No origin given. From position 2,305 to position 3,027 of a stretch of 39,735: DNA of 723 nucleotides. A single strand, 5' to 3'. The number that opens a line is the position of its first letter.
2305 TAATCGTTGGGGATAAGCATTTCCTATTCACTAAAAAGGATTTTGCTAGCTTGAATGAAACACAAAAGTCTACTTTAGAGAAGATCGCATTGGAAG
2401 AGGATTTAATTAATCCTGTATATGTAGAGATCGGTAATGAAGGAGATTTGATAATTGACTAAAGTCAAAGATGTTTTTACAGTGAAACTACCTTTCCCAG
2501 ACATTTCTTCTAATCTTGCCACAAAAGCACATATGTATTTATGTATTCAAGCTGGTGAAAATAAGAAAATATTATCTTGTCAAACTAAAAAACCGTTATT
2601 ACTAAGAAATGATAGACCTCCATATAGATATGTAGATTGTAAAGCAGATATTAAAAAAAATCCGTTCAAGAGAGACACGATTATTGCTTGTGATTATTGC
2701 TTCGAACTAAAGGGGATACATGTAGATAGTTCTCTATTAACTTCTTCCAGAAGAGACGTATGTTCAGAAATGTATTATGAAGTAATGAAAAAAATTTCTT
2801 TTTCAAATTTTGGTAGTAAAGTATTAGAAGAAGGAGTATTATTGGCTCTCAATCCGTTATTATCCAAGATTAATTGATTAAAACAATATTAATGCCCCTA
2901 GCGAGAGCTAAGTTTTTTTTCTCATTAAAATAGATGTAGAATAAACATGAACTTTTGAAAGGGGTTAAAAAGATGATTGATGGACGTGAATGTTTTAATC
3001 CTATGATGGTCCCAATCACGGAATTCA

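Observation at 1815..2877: Panacea-domain (PanA-like) gene coupled to an uncharacterised 140-aa partner next to tRNA-Met: candidate toxin-antitoxin / abortive-infection pair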

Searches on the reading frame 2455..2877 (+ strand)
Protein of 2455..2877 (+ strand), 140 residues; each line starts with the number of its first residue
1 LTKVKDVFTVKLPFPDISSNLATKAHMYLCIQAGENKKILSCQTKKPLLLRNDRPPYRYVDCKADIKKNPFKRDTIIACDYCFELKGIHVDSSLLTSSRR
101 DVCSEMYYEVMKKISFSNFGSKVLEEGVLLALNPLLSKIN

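Call 4: search_protein_families(library=pfam, proteins=[window:2455-2877:+], max_evalue=1)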
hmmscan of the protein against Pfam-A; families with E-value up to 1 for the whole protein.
window:2455-2877:+ (140 aa): 1 family
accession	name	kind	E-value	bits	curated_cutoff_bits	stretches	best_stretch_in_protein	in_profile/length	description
PF10077.14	DUF2314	-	0.18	12.4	22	1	3-48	31-76/134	Uncharacterized protein conserved in bacteria (DUF2314)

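Call 5: search_protein_families(library=padloc, proteins=[window:2455-2877:+], max_evalue=1)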
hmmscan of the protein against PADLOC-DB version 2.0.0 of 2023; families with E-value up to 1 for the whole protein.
window:2455-2877:+ (140 aa): 0 families

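Call 6: search_protein_families(library=phrogs, proteins=[window:2455-2877:+], max_evalue=1)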
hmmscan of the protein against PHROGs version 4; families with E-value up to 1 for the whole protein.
window:2455-2877:+ (140 aa): 2 families
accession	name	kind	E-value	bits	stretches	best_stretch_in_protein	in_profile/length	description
phrog_29631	-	unknown function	1.5e-21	78.1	1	4-120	4-120/137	-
phrog_22658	-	unknown function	0.09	14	1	32-110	26-101/117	-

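Call 9: find_homologous_proteins(query=window:2455-2877:+, max_evalue=0.001)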
Query window:2455-2877:+ (140 aa): 11 proteins with E <= 0.001 among 21 candidates.
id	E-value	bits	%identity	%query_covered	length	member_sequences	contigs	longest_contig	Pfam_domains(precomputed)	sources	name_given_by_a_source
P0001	1.7e-87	308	99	100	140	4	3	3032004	-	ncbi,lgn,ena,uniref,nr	ncbi:hypothetical protein J9537_01100 [Enterococcus raffinosus]|uniref:hypothetical protein n=1 Tax=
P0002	1.5e-72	260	84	90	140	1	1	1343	-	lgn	-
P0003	1.3e-56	208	66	99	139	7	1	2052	-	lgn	-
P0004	1.5e-54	201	62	99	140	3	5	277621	-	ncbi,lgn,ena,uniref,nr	ncbi:hypothetical protein [Enterococcus casseliflavus]|uniref:hypothetical protein n=1 Tax=Enterococ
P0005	7.7e-54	199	63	99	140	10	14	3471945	-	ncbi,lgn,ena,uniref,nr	ncbi:hypothetical protein [Enterococcus gallinarum]|uniref:hypothetical protein n=1 Tax=Enterococcus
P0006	2.2e-53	198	60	100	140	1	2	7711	-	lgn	-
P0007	1.8e-45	172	55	99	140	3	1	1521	-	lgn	-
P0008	2.5e-41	159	53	99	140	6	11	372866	-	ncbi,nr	ncbi:TPA_asm: hypothetical protein GD612_08460 [Listeria monocytogenes]|nr:hypothetical protein [Lis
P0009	2.5e-39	152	53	100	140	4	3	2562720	-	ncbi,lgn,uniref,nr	ncbi:hypothetical protein [Tetragenococcus halophilus]|uniref:Uncharacterized protein n=1 Tax=Tetrag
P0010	6.4e-38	148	50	98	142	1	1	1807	-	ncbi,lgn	-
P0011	7.4e-38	147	52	93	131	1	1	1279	-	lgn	-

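Call 14: search_protein_families(library=pfam, alignment_id=A2, max_evalue=1)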
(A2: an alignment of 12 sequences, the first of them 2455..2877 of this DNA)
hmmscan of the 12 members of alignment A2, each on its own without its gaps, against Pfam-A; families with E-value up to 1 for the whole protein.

A. member 1, window:2455-2877:+ (140 aa): 1 family
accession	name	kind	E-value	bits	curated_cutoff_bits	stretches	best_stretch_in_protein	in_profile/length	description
PF10077.14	DUF2314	-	0.18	12.4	22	1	3-48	31-76/134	Uncharacterized protein conserved in bacteria (DUF2314)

B. families by the number of members that match (of 12 scanned): 3 families
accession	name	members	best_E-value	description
PF10077.14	DUF2314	2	0.18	Uncharacterized protein conserved in bacteria (DUF2314)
PF15227.12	zf-C3HC4_4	1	0.017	zinc finger of C3HC4-type, RING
PF25299.1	ZZ_ADA2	1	0.24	ADA2 ZZ-type zing finger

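Call 15: search_solved_structures(query=A2, max_evalue=10, show_alignments=3)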
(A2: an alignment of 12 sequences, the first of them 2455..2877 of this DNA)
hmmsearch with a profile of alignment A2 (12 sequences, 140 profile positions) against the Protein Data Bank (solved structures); distinct sequences matched with E-value up to 10: 0.

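Call 18: find_homologous_proteins(query=A2, max_evalue=0.01)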
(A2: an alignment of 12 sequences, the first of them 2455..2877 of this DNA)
Query A2 (12 sequences) (140 aa, profile of the alignment): 35 proteins with E <= 0.01 among 1974 candidates.
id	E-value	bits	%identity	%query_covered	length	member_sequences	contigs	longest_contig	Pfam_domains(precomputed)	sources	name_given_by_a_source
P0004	1.6e-69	250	62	99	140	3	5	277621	-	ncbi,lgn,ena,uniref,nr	ncbi:hypothetical protein [Enterococcus casseliflavus]|uniref:hypothetical protein n=1 Tax=Enterococ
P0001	3.2e-69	249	99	100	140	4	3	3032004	-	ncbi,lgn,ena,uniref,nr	ncbi:hypothetical protein J9537_01100 [Enterococcus raffinosus]|uniref:hypothetical protein n=1 Tax=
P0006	5.0e-69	249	60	100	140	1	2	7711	-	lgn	-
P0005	8.3e-69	248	63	99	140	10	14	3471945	-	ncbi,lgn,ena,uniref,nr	ncbi:hypothetical protein [Enterococcus gallinarum]|uniref:hypothetical protein n=1 Tax=Enterococcus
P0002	4.5e-68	245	84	90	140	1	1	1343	-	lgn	-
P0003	6.0e-66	239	66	99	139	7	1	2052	-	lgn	-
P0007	9.3e-64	231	55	99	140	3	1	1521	-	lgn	-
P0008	1.9e-62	227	53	99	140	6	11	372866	-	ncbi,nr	ncbi:TPA_asm: hypothetical protein GD612_08460 [Listeria monocytogenes]|nr:hypothetical protein [Lis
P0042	8.8e-62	225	58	100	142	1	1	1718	-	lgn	-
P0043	1.4e-60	221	58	98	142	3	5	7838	-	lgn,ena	-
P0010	2.0e-59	217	50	98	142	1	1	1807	-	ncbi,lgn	-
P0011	2.6e-58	214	52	93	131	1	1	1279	-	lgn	-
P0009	4.0e-58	213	53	100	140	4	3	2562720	-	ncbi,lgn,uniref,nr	ncbi:hypothetical protein [Tetragenococcus halophilus]|uniref:Uncharacterized protein n=1 Tax=Tetrag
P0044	6.6e-58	213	51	99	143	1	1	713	-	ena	-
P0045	2.1e-57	211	52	100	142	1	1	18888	-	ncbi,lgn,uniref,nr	ncbi:hypothetical protein HCJ66_15605 [Listeria sp. FSL L7-1582]|uniref:hypothetical protein n=1 Tax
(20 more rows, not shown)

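Call 23: find_encoding_contigs(protein=P0001, flank=8000, max_places=4)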
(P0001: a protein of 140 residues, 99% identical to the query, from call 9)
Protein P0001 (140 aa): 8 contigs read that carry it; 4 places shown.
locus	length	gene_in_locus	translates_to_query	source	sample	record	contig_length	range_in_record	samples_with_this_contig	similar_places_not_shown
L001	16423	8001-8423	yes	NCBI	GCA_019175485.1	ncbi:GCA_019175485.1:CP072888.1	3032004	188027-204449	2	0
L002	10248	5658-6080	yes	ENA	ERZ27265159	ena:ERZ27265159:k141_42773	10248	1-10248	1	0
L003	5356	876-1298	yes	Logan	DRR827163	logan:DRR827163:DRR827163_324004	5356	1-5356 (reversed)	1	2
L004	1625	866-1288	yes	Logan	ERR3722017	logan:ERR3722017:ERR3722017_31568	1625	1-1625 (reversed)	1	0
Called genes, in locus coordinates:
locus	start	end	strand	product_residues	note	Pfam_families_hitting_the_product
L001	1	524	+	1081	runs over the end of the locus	PF01442:Apolipoprotein (weak)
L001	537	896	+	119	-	PF20458:DUF6711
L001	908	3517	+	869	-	PF07902:Gp58 (weak)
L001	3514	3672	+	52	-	-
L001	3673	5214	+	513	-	-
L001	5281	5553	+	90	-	-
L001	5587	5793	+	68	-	PF16938:Phage_holin_Dp1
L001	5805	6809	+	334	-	PF01510:Amidase_2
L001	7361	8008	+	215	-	-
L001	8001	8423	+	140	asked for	-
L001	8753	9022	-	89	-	-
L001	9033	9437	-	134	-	-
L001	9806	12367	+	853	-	PF03706:LPG_synthase_TM, PF09924:LPG_synthase_C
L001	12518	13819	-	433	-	PF13542:HTH_Tnp_ISL3 (weak), PF01610:DDE_Tnp_ISL3, PF13610:DDE_Tnp_IS240 (faint)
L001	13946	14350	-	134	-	PF00011:HSP20, PF17886:ArsA_HSP20 (weak)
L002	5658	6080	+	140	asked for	-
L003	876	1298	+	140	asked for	-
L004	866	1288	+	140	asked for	-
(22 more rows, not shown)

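Call 24: find_encoding_contigs(protein=P0005, flank=8000, max_places=4)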
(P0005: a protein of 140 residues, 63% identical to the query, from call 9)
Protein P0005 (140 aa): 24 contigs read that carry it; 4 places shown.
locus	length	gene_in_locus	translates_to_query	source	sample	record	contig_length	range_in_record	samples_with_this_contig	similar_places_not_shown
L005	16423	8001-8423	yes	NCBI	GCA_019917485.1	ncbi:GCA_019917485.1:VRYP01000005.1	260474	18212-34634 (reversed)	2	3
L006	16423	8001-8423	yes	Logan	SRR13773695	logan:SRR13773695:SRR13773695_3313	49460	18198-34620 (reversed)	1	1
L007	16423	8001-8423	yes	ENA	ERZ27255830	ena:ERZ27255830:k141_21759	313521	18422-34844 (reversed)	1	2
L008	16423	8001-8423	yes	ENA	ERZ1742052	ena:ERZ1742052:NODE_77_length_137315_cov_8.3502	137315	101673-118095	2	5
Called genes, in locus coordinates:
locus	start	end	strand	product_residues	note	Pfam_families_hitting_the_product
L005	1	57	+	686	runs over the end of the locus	PF05709:Sipho_tail, PF22768:SPP1_Dit (faint), PF21869:Dit-like_CBM2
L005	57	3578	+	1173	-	PF06605:Prophage_tail (weak), PF01391:Collagen (faint)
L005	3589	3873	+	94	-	-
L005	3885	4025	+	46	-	-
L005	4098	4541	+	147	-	PF05105:Phage_holin_4_1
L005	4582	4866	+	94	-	-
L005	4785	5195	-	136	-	-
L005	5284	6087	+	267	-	PF05382:Amidase_5, PF00877:NLPC_P60 (weak), PF01471:PG_binding_1 (weak)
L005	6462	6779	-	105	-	PF03819:MazG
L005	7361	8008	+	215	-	-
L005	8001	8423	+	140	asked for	-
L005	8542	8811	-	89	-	-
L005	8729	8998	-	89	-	-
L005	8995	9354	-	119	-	-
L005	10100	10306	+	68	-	-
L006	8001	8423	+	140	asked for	-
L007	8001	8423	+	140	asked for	-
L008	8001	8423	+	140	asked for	-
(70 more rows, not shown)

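Call 25: predict_structure(alignment_id=A3)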
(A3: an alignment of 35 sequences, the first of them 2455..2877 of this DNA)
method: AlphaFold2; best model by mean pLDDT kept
length: 140 residues; sequences in the alignment: 35
mean_pLDDT: 93.0   pTM: 0.88
mean pLDDT of the five models: 93.0, 92.6, 91.3, 89.6, 88.0
residues with pLDDT >= 90: 115; 70-90: 22; 50-70: 3; < 50: 0
segments of 3 or more residues with pLDDT < 50: none
pLDDT, mean of each block of 10 residues (from residue 1): 95 90 95 96 82 85 95 95 96 93 98 93 95 94
secondary structure, 60 per line:
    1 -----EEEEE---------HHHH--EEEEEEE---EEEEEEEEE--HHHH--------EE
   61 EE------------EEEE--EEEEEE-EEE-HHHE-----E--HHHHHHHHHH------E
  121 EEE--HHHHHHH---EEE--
elements in order: E6-10 H20-23 E26-32 E36-44 H47-50 E59-62 E75-78 E81-86 E88-90 H104-113 E120-123 H126-132 E136-138
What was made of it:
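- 2455..2877 (+): ORF-B, 140 aa, basic (pI 9.2). Putative toxin with a MazF/Kid/CcdB-type barrel plus a C-terminal extension of about 35 aa. AF2 pLDDT 93 (call 25).
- Model pLDDT is 93 (call 25). ORF-B instead carries a different extension of about 35 aa (call 25).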

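Call 28: search_protein_representatives(alignment_id=A2)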
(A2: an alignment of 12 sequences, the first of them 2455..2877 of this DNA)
Query: 12 sequences, 140 profile positions. Proteins with E-value up to 0.001 (for the whole library): 142; up to 1e-10: 96; up to 1e-30: 11. The best 142 are listed.
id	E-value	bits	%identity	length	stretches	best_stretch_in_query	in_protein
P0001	1.0e-69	249.1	-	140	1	1-140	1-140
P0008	6.0e-63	227.2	-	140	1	1-139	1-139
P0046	3.4e-57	208.5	-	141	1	1-137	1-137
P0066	1.4e-40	154.8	-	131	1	10-137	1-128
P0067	2.2e-39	150.9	-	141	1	1-136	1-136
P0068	2.6e-38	147.3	-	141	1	1-137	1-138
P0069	1.4e-36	141.8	-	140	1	1-137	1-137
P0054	1.5e-35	138.5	-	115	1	10-123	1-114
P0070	9.2e-35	135.9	-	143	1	1-138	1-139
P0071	2.2e-31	124.9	-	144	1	1-136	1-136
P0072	7.3e-31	123.2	-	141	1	1-139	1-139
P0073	1.1e-30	122.6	-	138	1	1-137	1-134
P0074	2.2e-30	121.7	-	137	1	1-133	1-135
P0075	2.9e-29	118.1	-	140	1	1-139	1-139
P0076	3.4e-29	117.8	-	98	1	1-94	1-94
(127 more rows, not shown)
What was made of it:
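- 2455..2877 (+): The family has 142 clusters at 50% identity (call 28).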

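Call 60: search_protein_families(library=ncbifam, proteins=[window:2455-2877:+], max_evalue=1)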
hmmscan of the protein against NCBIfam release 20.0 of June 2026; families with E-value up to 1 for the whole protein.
window:2455-2877:+ (140 aa): 0 families

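Call 61: search_dna_similar(query=window:2455-2874:+, collection=phages, mode=protein, max_rows=40, max_evalue=0.001)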
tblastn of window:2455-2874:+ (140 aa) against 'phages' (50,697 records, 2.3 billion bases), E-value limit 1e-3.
Records with a match: 1; places in all: 1; records where one place covers at least 80% of the query: 1.
Best place of each record, by identity: <60% 1.
By first word of the organism name: Streptococcus 1.
By host as written in the record: Streptococcus equinus Sb09 1.
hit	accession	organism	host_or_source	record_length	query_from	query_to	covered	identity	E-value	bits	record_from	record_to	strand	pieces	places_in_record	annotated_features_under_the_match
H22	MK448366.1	Streptococcus satellite phage Javan216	Streptococcus equinus Sb09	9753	5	134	93%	29.6%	1e-7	55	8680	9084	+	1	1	none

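Call 68: get_annotated_region(hit=H22, flank=9000)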
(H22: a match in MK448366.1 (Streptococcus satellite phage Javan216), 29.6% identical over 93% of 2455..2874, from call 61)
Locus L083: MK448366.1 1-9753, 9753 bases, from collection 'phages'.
description: Streptococcus satellite phage Javan216, complete genome.
organism: Streptococcus satellite phage Javan216 (NCBI taxid 2558573)
taxonomy: Viruses
host: Streptococcus equinus Sb09; source: -; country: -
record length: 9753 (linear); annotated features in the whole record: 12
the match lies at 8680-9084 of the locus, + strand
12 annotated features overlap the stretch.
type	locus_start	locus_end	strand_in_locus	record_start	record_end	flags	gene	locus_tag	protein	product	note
CDS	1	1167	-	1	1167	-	-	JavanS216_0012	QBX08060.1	integrase/recombinase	-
CDS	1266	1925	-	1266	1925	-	-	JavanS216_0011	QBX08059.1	putative transcriptional regulator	-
CDS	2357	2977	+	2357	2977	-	-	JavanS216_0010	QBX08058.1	hypothetical protein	prophage ps3 protein 13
CDS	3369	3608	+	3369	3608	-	-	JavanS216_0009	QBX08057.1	hypothetical protein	-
CDS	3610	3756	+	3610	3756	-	-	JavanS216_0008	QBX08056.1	hypothetical protein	-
CDS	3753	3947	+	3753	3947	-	-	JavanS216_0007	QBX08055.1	hypothetical protein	-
CDS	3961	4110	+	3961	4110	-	-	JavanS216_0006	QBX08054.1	hypothetical protein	-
CDS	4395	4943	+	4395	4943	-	-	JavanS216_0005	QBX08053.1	hypothetical protein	-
CDS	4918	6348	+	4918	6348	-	-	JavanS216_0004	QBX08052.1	virulence-associated protein E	-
CDS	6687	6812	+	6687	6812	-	-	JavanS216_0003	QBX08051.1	hypothetical protein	-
CDS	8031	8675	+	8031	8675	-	-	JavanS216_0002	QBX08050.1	hypothetical protein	-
CDS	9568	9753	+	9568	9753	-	-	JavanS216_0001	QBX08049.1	paratox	-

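Call 80: find_related_loci(query=A3, collection=viral_contigs, flank=4000)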
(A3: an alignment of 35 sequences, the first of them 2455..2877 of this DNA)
Query A3 (140 aa) in viral_contigs; peptide patterns used: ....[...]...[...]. (x = any residue, [..] = any of these).
17 stretches matched a pattern; 16 encode a relative of the query (tblastn E <= 1e-3); 16 distinct loci.
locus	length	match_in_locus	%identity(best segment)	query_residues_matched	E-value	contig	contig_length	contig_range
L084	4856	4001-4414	52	1-140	1e-45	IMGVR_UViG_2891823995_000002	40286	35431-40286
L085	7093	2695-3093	41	6-138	2e-34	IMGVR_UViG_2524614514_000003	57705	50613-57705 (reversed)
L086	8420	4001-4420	38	1-140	4e-33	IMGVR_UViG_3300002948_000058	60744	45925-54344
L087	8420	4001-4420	38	1-140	4e-33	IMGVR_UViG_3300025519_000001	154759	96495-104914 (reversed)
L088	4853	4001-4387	41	5-133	8e-32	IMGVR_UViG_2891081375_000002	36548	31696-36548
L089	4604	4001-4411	41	5-140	1e-30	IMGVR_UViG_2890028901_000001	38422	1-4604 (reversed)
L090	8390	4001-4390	35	5-134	5e-28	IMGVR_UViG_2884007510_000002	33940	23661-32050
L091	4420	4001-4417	37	1-139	2e-26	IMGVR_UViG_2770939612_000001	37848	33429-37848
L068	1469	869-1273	39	5-139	2e-26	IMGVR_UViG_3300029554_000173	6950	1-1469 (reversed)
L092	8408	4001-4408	35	5-140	3e-25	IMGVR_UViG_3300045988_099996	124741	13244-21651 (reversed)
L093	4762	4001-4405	38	5-139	3e-25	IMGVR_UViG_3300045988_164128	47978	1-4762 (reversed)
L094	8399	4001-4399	35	5-137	4e-23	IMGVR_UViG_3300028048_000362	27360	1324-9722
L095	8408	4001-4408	33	1-136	4e-20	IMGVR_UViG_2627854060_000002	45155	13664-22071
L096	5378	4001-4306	34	4-108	2e-16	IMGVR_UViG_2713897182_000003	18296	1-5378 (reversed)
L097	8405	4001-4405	38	5-139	3e-24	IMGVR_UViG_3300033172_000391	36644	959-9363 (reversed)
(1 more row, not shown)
